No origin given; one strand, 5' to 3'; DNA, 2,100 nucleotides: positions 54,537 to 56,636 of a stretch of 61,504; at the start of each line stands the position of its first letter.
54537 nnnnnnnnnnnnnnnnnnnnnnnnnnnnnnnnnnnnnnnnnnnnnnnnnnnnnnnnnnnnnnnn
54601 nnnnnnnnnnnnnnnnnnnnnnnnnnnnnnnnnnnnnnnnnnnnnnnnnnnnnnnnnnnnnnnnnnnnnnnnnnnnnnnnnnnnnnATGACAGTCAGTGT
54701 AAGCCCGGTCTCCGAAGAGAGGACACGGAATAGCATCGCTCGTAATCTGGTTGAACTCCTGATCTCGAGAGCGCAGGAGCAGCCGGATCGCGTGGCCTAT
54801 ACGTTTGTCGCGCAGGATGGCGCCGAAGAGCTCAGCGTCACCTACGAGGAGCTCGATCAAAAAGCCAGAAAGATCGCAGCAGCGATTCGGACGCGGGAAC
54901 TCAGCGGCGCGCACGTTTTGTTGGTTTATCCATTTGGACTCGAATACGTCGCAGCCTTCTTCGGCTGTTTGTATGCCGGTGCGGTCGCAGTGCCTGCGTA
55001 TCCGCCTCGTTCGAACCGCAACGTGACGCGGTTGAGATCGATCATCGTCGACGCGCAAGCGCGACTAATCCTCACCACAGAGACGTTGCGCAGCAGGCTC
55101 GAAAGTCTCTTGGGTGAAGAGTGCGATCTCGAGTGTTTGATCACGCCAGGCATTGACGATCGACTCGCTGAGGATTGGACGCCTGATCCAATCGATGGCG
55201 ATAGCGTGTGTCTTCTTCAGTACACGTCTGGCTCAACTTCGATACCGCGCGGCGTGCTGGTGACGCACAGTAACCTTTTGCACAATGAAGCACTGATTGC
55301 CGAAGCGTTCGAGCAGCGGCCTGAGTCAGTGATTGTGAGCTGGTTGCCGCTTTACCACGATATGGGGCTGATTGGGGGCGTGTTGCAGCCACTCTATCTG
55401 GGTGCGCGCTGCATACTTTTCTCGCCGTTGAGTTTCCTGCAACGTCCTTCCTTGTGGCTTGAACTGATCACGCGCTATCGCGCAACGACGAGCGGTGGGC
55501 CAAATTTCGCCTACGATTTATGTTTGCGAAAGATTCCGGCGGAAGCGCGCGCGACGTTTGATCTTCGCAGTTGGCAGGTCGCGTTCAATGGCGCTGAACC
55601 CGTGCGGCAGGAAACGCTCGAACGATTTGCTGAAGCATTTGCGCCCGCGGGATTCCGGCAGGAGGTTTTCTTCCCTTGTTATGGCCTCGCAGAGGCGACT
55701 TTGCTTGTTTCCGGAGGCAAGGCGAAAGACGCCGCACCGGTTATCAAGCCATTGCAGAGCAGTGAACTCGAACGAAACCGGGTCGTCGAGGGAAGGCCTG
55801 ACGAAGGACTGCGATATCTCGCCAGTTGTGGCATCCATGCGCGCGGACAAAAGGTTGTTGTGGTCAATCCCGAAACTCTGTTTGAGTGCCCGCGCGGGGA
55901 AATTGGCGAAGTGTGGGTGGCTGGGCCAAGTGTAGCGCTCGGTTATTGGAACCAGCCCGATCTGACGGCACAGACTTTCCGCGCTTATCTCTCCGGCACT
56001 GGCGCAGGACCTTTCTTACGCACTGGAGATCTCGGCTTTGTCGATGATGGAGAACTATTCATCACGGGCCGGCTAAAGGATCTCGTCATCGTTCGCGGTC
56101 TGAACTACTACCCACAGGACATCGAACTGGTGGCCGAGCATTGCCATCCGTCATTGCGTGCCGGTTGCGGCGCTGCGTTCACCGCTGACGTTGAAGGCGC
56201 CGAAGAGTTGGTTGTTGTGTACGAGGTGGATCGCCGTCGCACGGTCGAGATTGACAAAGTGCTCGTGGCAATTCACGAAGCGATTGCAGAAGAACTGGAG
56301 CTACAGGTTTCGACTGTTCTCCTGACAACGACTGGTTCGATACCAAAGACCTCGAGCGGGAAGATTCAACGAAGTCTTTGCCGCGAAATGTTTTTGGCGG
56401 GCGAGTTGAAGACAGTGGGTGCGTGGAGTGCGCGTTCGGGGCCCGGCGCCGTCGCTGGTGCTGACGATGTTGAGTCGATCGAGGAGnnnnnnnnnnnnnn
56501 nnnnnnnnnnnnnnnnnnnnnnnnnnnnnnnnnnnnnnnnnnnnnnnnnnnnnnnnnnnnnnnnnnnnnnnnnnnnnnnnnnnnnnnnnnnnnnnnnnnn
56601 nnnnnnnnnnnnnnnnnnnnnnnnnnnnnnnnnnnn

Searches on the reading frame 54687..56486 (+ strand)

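Call 73: search_protein_families(library=pfam, proteins=[window:54687-56486:+], max_evalue=0.0001)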
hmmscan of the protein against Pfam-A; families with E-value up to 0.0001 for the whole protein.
window:54687-56486:+ (600 aa): 2 families
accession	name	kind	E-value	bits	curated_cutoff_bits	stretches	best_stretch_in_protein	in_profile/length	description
PF00501.34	AMP-binding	-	7.4e-69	232.8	29.9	1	28-421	4-384/384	AMP-binding enzyme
PF23024.1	AMP-dom_DIP2-like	-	9.7e-12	45.3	27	1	465-576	2-107/110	Disco-interacting protein 2-like, AMP domain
